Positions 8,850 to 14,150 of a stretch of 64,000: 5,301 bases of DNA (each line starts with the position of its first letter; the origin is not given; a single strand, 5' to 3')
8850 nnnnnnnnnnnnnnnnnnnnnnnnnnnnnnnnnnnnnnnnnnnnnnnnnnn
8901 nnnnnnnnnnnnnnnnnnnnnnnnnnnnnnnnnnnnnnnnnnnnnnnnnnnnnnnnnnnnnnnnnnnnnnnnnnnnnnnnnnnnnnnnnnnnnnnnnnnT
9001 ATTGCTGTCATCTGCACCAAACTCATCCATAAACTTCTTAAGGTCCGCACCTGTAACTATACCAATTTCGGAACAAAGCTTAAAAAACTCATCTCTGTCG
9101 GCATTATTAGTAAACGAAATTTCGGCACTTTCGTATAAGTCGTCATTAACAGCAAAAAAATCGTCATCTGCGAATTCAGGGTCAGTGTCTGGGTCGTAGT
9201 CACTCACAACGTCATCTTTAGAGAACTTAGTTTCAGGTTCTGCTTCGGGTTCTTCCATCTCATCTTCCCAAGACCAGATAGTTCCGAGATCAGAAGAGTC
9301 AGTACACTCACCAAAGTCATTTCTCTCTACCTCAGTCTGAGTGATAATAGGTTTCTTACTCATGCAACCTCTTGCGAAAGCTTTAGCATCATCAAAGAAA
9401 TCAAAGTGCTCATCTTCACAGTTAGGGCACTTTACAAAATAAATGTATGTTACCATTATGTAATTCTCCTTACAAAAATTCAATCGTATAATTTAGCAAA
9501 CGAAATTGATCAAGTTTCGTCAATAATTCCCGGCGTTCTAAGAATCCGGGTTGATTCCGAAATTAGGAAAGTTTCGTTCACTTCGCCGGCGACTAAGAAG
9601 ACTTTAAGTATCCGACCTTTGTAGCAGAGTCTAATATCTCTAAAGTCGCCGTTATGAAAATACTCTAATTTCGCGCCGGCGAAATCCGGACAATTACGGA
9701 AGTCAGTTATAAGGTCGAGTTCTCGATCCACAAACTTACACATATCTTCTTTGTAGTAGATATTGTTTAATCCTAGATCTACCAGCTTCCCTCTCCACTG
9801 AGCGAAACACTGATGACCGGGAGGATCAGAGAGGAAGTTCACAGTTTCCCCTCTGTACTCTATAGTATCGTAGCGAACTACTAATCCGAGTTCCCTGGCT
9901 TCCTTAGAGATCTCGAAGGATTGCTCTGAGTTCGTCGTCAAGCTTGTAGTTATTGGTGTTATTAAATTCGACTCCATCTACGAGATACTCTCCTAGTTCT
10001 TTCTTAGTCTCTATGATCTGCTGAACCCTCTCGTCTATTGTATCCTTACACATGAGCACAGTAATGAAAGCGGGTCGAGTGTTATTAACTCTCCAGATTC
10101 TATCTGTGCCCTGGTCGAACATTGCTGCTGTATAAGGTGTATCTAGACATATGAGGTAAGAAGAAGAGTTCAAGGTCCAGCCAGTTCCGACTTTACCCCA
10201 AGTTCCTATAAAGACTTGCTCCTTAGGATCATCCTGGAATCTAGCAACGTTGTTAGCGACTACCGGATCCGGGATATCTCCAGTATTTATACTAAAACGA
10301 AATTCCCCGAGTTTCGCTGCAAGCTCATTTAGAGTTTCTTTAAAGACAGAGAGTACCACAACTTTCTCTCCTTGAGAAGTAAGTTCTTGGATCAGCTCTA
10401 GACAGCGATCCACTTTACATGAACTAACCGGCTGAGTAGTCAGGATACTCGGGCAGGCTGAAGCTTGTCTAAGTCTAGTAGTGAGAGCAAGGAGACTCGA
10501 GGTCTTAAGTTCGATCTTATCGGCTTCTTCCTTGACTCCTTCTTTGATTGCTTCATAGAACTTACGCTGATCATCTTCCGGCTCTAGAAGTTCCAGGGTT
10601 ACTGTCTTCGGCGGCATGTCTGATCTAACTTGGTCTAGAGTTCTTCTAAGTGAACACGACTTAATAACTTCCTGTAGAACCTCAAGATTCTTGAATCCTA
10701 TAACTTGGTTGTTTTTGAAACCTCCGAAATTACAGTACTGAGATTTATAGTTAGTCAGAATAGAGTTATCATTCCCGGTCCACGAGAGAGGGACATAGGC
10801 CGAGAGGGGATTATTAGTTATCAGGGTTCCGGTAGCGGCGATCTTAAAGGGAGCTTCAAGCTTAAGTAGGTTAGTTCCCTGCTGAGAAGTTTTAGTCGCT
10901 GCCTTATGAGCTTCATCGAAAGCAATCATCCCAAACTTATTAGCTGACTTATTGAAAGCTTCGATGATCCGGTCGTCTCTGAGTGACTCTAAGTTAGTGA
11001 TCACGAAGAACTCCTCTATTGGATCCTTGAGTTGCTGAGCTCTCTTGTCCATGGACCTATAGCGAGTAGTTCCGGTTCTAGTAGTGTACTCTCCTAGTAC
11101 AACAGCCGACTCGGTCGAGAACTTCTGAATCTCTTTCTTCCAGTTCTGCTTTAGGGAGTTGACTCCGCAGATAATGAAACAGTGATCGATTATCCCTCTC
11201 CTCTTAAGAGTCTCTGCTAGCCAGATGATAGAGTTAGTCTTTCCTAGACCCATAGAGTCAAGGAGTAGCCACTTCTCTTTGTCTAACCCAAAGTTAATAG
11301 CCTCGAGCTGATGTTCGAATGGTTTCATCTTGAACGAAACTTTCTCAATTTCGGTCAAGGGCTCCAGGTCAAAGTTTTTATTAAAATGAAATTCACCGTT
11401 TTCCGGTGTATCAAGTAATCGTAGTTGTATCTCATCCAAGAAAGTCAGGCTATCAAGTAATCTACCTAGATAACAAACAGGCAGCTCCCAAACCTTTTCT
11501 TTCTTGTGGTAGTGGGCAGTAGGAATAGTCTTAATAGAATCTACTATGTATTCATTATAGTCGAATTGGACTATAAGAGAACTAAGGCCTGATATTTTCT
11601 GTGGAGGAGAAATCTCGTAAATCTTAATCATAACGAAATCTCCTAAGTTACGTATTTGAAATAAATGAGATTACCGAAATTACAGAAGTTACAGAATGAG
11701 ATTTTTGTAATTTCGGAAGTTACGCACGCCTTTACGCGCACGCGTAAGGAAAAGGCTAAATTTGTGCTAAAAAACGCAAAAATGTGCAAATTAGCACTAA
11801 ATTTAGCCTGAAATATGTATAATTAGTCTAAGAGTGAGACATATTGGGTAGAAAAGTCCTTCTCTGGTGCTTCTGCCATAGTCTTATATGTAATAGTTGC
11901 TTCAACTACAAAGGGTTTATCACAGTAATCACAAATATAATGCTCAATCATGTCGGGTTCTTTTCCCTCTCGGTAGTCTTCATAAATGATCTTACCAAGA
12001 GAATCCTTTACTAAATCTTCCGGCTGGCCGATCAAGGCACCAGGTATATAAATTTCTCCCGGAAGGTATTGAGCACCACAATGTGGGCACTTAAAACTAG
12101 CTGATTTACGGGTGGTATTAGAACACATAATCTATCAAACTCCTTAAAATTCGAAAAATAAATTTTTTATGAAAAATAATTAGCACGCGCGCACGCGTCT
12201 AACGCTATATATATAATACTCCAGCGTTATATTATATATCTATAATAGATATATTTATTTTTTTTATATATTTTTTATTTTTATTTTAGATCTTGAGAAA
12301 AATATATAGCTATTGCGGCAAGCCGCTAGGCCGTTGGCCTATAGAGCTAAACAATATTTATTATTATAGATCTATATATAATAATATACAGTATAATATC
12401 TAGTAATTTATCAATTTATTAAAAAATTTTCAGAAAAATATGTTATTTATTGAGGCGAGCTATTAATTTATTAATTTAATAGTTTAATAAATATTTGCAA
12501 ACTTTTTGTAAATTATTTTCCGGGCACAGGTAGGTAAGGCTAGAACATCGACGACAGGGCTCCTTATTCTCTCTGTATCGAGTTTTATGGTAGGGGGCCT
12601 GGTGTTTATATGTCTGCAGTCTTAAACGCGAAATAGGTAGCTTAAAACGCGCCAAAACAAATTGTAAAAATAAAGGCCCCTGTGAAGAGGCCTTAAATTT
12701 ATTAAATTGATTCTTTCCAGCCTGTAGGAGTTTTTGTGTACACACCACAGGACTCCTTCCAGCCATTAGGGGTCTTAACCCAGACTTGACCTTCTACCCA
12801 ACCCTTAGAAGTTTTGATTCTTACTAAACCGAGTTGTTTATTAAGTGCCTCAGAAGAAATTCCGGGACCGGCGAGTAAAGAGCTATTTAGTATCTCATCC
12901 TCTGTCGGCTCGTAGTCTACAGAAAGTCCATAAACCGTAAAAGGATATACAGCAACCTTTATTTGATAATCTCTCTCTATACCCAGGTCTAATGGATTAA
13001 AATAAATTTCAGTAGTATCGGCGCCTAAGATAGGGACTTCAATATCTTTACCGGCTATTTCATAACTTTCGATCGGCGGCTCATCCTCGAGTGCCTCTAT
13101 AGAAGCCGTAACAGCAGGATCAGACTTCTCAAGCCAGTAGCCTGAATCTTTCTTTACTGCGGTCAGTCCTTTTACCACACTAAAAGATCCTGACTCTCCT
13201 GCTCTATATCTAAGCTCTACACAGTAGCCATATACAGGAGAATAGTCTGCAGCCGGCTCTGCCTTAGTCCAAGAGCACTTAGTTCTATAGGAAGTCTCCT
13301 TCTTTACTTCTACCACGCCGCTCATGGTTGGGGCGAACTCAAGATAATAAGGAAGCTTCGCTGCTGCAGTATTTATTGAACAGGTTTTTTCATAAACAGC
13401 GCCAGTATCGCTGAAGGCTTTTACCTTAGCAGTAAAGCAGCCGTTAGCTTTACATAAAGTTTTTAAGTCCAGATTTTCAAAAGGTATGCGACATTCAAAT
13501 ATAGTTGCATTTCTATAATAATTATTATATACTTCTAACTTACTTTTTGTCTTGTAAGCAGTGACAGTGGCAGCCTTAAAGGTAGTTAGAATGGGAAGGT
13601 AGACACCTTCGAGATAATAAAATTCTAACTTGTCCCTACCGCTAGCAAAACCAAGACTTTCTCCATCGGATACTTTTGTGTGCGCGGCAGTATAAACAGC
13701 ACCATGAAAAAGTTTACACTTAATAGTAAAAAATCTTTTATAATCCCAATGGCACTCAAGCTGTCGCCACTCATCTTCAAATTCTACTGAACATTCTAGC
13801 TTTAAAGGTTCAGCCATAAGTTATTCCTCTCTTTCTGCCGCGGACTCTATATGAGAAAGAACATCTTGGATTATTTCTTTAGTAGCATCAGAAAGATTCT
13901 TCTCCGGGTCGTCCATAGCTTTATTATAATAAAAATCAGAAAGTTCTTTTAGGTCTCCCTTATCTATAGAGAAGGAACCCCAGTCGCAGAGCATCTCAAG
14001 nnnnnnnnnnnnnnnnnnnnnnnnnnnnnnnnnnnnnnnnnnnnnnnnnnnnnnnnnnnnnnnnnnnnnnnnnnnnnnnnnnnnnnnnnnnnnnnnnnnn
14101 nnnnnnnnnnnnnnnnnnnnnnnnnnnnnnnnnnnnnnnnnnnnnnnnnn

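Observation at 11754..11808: Palindrome made of two opposed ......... half-sites between the zinc-ribbon gene and the SNF2 helicase gene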

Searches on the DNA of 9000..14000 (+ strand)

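Call 5: search_dna_similar(query=window:9000-14000:+, collection=phages, mode=near)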
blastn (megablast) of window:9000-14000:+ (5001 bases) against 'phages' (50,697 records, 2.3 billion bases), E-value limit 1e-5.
No match.
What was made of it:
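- Tried and rejected: No match (call 5).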

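Call 13: search_rna_families(source=window, start=11000, end=13000, threshold=evalue, max_evalue=1)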
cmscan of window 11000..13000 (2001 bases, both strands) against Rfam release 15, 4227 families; matches with E-value up to 1: 2.
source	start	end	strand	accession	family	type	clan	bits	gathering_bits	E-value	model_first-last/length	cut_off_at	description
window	11758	11807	-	RF01180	snoR110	Gene; snRNA; snoRNA; HACA-box;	-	25.8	44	0.15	1-89/89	no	Small nucleolar RNA snoR110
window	11753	11811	+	RF03865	mir-7637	Gene; miRNA;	-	22.1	88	0.32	1-68/68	no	mir-7637 microRNA precursor family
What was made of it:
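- On Any described RNA family (Rfam 15): There are only two sub-threshold hairpin-shaped chance matches: snoR110 at 25.8 against 44 bits and mir-7637 at 22.1 against 88 bits (call 13).
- Tried and rejected: Only two sub-threshold chance hits (call 13).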

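Call 34: build_rna_model(alignment_id=A1, structure=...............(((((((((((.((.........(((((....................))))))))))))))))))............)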
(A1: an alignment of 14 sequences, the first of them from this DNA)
Model R1 built from alignment A1 (14 sequences, 93 columns); structure: as given.
model positions 80; base pairs 18; branch points 0; effective number of sequences 3.87; information 0.708 bits per position. Calibrated on 0.2 Mb of random sequence (short: E-values are rough).
structure used (alignment columns):
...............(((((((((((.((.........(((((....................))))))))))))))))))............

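Call 35: search_with_rna_model(model_id=R1, sources=[window, L001, L002, L003, L007, L010, L011, L161, L162, L163, L164, L165, L166, L167, L169, L170, L171, L172, L173, L174, L175, L176, L177, L178, L179, L180, L181, L183, L185, L187, L191, L195, L200, L201, L209, L222, L231, L234, L239, L182, L184, L013, L014, L025, L021, L152], max_evalue=0.01, make_alignment=true)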
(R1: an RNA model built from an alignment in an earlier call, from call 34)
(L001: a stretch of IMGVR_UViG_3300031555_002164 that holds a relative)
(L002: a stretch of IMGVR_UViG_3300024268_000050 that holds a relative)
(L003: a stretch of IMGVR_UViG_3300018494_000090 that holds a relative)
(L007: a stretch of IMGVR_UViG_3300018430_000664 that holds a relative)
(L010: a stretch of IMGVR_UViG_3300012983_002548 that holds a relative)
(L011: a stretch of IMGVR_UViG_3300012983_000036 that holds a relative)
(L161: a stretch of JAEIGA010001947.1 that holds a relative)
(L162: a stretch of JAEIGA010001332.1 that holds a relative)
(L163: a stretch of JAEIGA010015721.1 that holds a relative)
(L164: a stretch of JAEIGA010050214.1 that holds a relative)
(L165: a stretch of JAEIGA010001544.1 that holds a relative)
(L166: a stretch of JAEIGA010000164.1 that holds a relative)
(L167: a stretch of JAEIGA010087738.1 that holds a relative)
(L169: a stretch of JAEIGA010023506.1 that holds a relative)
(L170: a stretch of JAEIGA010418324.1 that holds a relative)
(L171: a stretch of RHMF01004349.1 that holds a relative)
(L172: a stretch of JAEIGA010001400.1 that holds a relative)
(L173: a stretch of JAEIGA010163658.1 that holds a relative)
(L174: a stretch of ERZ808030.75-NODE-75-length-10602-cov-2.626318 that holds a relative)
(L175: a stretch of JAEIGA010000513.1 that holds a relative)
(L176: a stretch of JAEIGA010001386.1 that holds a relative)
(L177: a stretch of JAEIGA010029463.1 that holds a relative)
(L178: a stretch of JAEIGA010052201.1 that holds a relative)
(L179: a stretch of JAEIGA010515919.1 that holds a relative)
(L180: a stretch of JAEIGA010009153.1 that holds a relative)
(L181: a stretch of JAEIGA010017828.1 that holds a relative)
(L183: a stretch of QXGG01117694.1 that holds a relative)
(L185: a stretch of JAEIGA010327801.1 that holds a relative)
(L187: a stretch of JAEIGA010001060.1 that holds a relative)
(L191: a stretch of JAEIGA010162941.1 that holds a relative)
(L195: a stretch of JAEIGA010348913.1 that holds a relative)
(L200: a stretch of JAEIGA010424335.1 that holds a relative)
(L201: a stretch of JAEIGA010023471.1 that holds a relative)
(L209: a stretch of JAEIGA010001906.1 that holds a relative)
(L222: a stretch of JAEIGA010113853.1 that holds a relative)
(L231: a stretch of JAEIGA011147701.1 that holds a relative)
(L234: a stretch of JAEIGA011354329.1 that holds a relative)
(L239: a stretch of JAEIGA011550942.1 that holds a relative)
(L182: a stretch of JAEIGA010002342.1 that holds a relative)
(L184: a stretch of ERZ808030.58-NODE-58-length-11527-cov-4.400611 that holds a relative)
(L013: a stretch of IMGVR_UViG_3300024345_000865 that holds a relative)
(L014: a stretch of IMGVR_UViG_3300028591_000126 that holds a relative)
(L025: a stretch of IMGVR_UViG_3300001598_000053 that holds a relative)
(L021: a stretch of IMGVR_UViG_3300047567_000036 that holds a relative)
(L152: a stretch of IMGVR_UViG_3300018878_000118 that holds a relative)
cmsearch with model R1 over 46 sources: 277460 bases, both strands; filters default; matches with E-value up to 0.01: 32.
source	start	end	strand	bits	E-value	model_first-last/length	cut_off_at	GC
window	11742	11822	-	93.7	2.7e-16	1-80/80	no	0.31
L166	1331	1411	+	89.5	2.1e-15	1-80/80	no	0.32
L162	1299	1379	+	87.8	4.6e-15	1-80/80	no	0.38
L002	3800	3880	+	86.6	8.2e-15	1-80/80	no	0.36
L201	1330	1410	+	86.3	9.4e-15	1-80/80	no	0.33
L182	542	622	+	82.9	4.6e-14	1-80/80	no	0.28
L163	1270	1349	+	82.3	6.1e-14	1-80/80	no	0.28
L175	1308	1388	+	80.3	1.6e-13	1-80/80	no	0.23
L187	1309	1389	+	80.1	1.8e-13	1-80/80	no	0.31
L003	3767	3847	+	74.7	2.3e-12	1-80/80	no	0.26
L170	57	136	+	74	3.2e-12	1-80/80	no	0.3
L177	1301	1381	+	74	3.3e-12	1-80/80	no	0.35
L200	769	848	+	72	8.4e-12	1-80/80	no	0.32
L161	1300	1381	+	71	1.3e-11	1-80/80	no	0.3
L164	1271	1351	+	69.8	2.4e-11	1-80/80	no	0.3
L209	1301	1381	+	68.2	5e-11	1-80/80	no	0.33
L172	1301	1381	+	67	9.1e-11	1-80/80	no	0.4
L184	523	604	+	62.6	7.2e-10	1-80/80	no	0.37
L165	844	914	+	54.7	3.1e-08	1-80/80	no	0.34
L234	417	486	+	51.8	1.2e-07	1-80/80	no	0.33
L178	1310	1378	+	50.3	2.5e-07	1-80/80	no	0.38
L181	1303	1373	+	49.1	4.3e-07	1-80/80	no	0.3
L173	583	663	+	49.1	4.4e-07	1-80/80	no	0.36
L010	2984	3053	+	48.8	5.1e-07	1-80/80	no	0.39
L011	3050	3119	+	48.4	6.3e-07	1-80/80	no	0.29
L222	1304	1373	+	48.4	6.3e-07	1-80/80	no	0.29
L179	27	96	+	47.6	9.2e-07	1-80/80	no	0.4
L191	1311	1380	+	47.6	9.2e-07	1-80/80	no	0.4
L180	1342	1421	+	45.9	2e-06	1-80/80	no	0.26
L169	1311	1380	+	42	1.3e-05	1-80/80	no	0.39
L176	1313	1382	+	34.6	0.00044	1-80/80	no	0.31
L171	713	801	+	29.9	0.004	1-80/80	no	0.27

Alignment A2: 32 matches aligned to the model, 95 columns, each read 5' to 3' on its own strand. Consensus structure (alignment columns), stored with it:
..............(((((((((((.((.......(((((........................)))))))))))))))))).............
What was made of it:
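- A model built from 14 homologous hairpins finds exactly one hit per genome, in 32 of 46 sources (call 35).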
